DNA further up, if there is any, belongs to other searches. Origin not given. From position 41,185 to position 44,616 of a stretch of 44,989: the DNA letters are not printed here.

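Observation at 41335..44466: Second HzsA-related paralog with an N-terminal NPCBM-like module and three CxxCH motifs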

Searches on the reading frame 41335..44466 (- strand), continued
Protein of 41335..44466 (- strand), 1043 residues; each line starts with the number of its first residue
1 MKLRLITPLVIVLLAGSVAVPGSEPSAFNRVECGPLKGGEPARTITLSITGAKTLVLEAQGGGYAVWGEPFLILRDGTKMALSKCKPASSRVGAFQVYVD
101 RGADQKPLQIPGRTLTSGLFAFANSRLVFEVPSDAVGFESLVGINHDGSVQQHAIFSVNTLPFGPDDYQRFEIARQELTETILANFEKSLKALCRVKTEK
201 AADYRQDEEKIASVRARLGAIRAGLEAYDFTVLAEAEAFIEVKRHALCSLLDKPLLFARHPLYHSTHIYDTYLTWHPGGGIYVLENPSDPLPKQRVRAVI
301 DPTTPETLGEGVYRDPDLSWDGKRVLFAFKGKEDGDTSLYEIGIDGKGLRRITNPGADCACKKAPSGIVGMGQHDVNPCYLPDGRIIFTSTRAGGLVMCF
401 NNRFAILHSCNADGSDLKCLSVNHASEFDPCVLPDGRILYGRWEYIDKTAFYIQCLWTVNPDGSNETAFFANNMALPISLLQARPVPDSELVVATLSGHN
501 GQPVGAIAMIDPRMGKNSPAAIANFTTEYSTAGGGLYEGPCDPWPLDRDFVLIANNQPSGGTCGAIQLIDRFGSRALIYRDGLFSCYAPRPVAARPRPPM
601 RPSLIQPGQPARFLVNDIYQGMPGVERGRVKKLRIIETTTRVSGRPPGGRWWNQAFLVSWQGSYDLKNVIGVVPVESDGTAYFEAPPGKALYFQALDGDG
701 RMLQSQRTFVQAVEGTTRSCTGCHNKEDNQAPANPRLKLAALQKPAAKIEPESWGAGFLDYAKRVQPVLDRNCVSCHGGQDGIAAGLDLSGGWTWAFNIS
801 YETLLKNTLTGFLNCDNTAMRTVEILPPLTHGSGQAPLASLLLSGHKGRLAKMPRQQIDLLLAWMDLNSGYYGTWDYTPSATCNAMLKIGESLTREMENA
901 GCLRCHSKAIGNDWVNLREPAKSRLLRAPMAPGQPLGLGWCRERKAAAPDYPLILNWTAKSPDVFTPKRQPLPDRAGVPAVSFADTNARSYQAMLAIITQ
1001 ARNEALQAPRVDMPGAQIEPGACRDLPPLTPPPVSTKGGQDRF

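Call 38: fold_search(model_id=the predicted structure, library=pdb)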
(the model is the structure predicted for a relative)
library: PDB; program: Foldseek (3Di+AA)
matches with E <= 10: 880; with E <= 0.001: 222
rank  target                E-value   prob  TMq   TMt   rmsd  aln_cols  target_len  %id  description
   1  5c2v_A                4.2e-25  1.00  0.46  0.61   5.5       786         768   17  Kuenenia stuttgartiensis Hydrazine Synthase (released 2015-10-14)
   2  5c2v_D                1.3e-23  1.00  0.47  0.62   5.0       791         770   17  Kuenenia stuttgartiensis Hydrazine Synthase (released 2015-10-14)
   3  2hqs_A                7.2e-11  1.00  0.22  0.52   6.5       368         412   11  Crystal structure of TolB/Pal complex (released 2007-04-03)
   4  2hqs_B                1.6e-10  1.00  0.22  0.52   8.2       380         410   12  Crystal structure of TolB/Pal complex (released 2007-04-03)
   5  3iax_A                1.7e-10  1.00  0.21  0.51   8.1       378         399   13  The crystal structure of the TolB box of Colicin A in complex with TolB reveals important differences in the recruitme (released 2009-10-13)
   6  2w8b_A                2.8e-10  1.00  0.22  0.52   6.5       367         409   11  Crystal structure of processed TolB in complex with Pal (released 2009-02-17)
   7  4r40_C                9.1e-10  1.00  0.22  0.53   6.5       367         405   12  Crystal Structure of TolB/Pal complex from Yersinia pestis. (released 2014-09-03)
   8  6igr_C                4.5e-08  1.00  0.17  0.27  19.6       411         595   14  Crystal structure of S9 peptidase (S514A mutant in inactive state) from Deinococcus radiodurans R1 (released 2018-11-14)
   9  1npe_A                4.7e-08  1.00  0.21  0.73   5.3       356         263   11  Crystal structure of Nidogen/Laminin Complex (released 2003-08-12)
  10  5yzm_B                7.3e-08  1.00  0.16  0.26  19.9       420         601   14  Crystal structure of S9 peptidase (inactive form) from Deinococcus radiodurans R1 (released 2018-11-14)
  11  7mx5_A                8.0e-08  1.00  0.22  0.52   6.7       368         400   11  Crystal structure of TolB from Acinetobacter baumannii (released 2021-05-26)
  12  8wt1_H                8.4e-08  1.00  0.18  0.28  23.9       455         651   14  Crystal structure of S9 carboxypeptidase from Geobacillus sterothermophilus (released 2024-03-13)
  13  6igp_A                8.8e-08  1.00  0.16  0.27   8.9       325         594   16  Crystal structure of S9 peptidase (inactive state)from Deinococcus radiodurans R1 in P212121 (released 2018-11-14)
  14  8wt1_C                1.4e-07  1.00  0.18  0.28  21.4       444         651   14  Crystal structure of S9 carboxypeptidase from Geobacillus sterothermophilus (released 2024-03-13)
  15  6igp_B                1.9e-07  1.00  0.16  0.27  22.9       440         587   14  Crystal structure of S9 peptidase (inactive state)from Deinococcus radiodurans R1 in P212121 (released 2018-11-14)
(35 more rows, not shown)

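Call 66: find_encoding_contigs(protein=P0024, flank=8000, max_places=1)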
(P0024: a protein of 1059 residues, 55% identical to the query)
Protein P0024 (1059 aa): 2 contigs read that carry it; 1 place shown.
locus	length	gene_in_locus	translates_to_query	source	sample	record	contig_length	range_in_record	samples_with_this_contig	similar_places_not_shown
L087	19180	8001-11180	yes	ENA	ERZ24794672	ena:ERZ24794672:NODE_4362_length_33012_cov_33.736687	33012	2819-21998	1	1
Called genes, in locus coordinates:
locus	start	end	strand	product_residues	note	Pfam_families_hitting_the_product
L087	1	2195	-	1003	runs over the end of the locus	PF00754:F5_F8_type_C, PF22633:F5_F8_type_C_2, PF18582:HZS_alpha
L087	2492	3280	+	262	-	PF10370:Rv2993c-like_N (weak), PF01557:FAA_hydrolase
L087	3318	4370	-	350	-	PF17792:ThiD2, PF02581:TMP-TENI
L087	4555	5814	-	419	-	PF00464:SHMT, PF00155:Aminotran_1_2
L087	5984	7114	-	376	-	PF01042:Ribonuc_L-PSP (weak)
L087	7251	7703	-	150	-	-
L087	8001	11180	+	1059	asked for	PF08305:NPCBM, PF18582:HZS_alpha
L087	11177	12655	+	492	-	PF14100:DUF6807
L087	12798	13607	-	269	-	PF01261:AP_endonuc_2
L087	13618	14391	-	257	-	PF00561:Abhydrolase_1, PF12146:Hydrolase_4, PF12697:Abhydrolase_6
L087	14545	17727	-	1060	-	PF01011:PQQ (faint), PF07774:EMC1_C (faint), PF13360:PQQ_2, PF13570:Beta-prop_ACSF4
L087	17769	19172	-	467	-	PF01120:Alpha_L_fucos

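Call 67: find_encoding_contigs(protein=P0040, flank=8000, max_places=1)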
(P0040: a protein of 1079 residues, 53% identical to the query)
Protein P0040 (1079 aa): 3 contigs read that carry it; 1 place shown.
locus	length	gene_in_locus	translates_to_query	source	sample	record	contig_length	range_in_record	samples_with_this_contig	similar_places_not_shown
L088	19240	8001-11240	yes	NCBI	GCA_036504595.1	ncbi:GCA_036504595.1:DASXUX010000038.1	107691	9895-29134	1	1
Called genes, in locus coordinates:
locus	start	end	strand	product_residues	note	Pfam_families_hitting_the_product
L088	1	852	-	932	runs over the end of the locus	-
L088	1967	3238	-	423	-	PF00528:BPD_transp_1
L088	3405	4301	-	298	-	PF00528:BPD_transp_1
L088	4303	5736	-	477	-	PF01547:SBP_bac_1, PF13416:SBP_bac_8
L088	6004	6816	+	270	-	-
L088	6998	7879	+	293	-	PF00069:Pkinase, PF07714:PK_Tyr_Ser-Thr, PF01636:APH (faint), PF03109:ABC1 (weak)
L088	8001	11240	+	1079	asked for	PF08305:NPCBM, PF18582:HZS_alpha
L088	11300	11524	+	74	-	PF09905:VF530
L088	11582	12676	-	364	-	PF03781:FGE-sulfatase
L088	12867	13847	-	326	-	PF02655:ATP-grasp_3 (weak)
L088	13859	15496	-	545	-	PF16697:Yop-YscD_cpl, PF00498:FHA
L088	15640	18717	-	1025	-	PF00027:cNMP_binding, PF03412:Peptidase_C39, PF00664:ABC_membrane, PF00005:ABC_tran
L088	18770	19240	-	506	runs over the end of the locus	PF25919:BSH_CusB (faint), PF00364:Biotin_lipoyl (faint), PF25984:BSH_YknX (faint), PF25990:Beta-barrel_YknX (faint), PF26002:Beta-barrel_AprE (weak)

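Call 68: find_encoding_contigs(protein=P0052, flank=8000, max_places=1)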
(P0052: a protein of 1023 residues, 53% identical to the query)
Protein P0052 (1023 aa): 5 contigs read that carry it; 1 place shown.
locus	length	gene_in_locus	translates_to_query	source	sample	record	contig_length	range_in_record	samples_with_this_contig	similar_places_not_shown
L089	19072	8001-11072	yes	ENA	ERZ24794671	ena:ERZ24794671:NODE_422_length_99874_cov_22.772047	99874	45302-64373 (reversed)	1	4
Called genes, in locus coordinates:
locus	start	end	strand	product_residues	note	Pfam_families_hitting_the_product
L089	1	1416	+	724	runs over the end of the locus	PF22842:Pel9A-like_beta_helix (faint), PF05048:NosD (weak), PF13229:Beta_helix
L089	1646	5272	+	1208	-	PF03659:Glyco_hydro_71 (faint), PF14307:Glyco_tran_WbsX (weak)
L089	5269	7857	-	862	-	PF01074:Glyco_hydro_38N, PF09261:Alpha-mann_mid, PF07748:Glyco_hydro_38C, PF17677:Glyco_hydro38C2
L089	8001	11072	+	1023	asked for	PF08305:NPCBM, PF18582:HZS_alpha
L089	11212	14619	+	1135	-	PF07691:PA14, PF17291:M60-like_N, PF13402:Peptidase_M60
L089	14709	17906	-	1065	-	PF25596:CPSase_L_D1, PF02222:ATP-grasp, PF02786:CPSase_L_D2, PF07478:Dala_Dala_lig_C, PF02787:CPSase_L_D3, PF25596:CPSase_L_D1, PF02786:CPSase_L_D2, PF02222:ATP-grasp, +5 more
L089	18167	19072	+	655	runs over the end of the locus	PF00884:Sulfatase, PF16347:SGSH_C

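Call 73: search_protein_families(library=pfam, proteins=[L032:6144-8741:+, L075:16888-19500:+, L045:19345-21495:-, L017:13252-16446:-], max_evalue=0.001)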
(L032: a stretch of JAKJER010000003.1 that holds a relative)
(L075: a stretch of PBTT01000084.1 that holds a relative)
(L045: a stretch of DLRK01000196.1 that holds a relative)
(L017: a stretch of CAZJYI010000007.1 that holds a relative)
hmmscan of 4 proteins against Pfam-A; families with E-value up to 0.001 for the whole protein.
L032:6144-8741:+ (865 aa): 1 family
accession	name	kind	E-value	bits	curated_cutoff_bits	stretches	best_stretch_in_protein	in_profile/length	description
PF18582.6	HZS_alpha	-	7.9e-22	78.1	26.6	1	425-516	1-98/98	Hydrazine synthase alpha subunit middle domain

L075:16888-19500:+ (870 aa): 1 family
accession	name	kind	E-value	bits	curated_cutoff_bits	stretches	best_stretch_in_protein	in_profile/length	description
PF18582.6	HZS_alpha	-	6.2e-21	75.2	26.6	1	430-521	1-98/98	Hydrazine synthase alpha subunit middle domain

L045:19345-21495:- (716 aa): 3 families
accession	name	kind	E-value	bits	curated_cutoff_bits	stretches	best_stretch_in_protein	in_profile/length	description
PF18582.6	HZS_alpha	-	1.2e-20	74.3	26.6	1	438-502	34-98/98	Hydrazine synthase alpha subunit middle domain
PF22297.1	PccH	-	0.00017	22.1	24.4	1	538-589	2-53/133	PccH Cytochrome c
PF07676.18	PD40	-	0.00029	21.2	20.9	0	134-161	1-29/38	WD40-like Beta Propeller Repeat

L017:13252-16446:- (1064 aa): 4 families
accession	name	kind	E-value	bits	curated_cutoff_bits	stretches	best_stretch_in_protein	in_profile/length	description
PF13360.13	PQQ_2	-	5e-34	118.4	27.6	2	672-833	15-157/233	Outer membrane protein assembly factor BamB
PF13570.13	Beta-prop_ACSF4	-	3.8e-15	56.5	133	1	662-759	157-254/329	Beta-alanine-activating enzyme, beta-propeller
PF01011.28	PQQ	-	1.6e-06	27.5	26.7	0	723-759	50-86/595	Glucose/ethanol/alcohol dehydrogenase, beta-propeller domain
PF13649.12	Methyltransf_25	-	6.5e-05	24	27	1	42-128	2-87/97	Methyltransferase domain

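Call 76: search_protein_representatives(protein=window:41335-44466:-)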
Query: 1043 residues. Proteins with E-value up to 0.001 (for the whole library): 6006; up to 1e-10: 3258; up to 1e-30: 1374. The best 150 are listed.
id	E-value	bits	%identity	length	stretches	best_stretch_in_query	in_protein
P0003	0.0e+00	1425.4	60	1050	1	4-1033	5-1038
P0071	0.0e+00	1099.7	60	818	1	246-1032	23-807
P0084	0.0e+00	1064.7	58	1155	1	220-1032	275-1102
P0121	8.2e-299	1010.1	57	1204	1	242-1032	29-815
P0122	4.6e-294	994.4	59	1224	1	246-1033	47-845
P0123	1.6e-279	946.3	58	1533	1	249-1032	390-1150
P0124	2.1e-250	849.9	53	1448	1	248-1033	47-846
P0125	3.3e-226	769.7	51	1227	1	246-1032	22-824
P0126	3.4e-211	720.0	50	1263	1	249-1017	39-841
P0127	1.4e-208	711.4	48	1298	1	247-1036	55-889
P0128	3.5e-206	703.4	44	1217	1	247-1026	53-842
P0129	5.4e-183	626.6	61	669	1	241-729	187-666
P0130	5.5e-179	613.4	54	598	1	233-792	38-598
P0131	1.0e-172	592.6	37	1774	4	542-875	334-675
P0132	1.3e-166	572.5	58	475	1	583-1028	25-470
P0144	5.2e-113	394.9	38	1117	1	254-956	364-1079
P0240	3.5e-83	296.2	35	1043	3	542-896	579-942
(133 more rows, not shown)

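Call 80: find_encoding_contigs(protein=P0015, flank=8000, max_places=1)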
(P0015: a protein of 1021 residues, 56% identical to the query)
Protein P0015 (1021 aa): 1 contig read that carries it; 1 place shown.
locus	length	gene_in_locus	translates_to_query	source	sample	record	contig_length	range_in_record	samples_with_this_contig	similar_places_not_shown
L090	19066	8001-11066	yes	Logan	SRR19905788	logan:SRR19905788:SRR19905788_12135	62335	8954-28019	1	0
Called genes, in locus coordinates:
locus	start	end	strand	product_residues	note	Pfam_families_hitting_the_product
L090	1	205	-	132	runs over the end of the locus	PF00190:Cupin_1, PF07883:Cupin_2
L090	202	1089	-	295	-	PF09370:PEP_hydrolase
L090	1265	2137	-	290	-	PF02311:AraC_binding (weak), PF12833:HTH_18, PF00165:HTH_AraC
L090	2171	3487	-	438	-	PF07586:HXXSHH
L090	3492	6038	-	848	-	PF07635:PSCyt1, PF07626:PSD3, PF07637:PSD5, PF07631:PSD4, PF07627:PSCyt3, PF07624:PSD2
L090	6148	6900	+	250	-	-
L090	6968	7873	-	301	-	PF06283:ThuA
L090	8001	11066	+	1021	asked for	PF08305:NPCBM, PF18582:HZS_alpha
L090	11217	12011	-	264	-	-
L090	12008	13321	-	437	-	PF00884:Sulfatase, PF01663:Phosphodiest (weak), PF16347:SGSH_C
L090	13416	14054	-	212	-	PF06439:3keto-disac_hyd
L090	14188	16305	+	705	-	PF00069:Pkinase, PF07714:PK_Tyr_Ser-Thr, PF03781:FGE-sulfatase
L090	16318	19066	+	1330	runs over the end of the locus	PF01261:AP_endonuc_2, PF13385:Laminin_G_3, PF20601:DUF6797 (weak), PF00127:Copper-bind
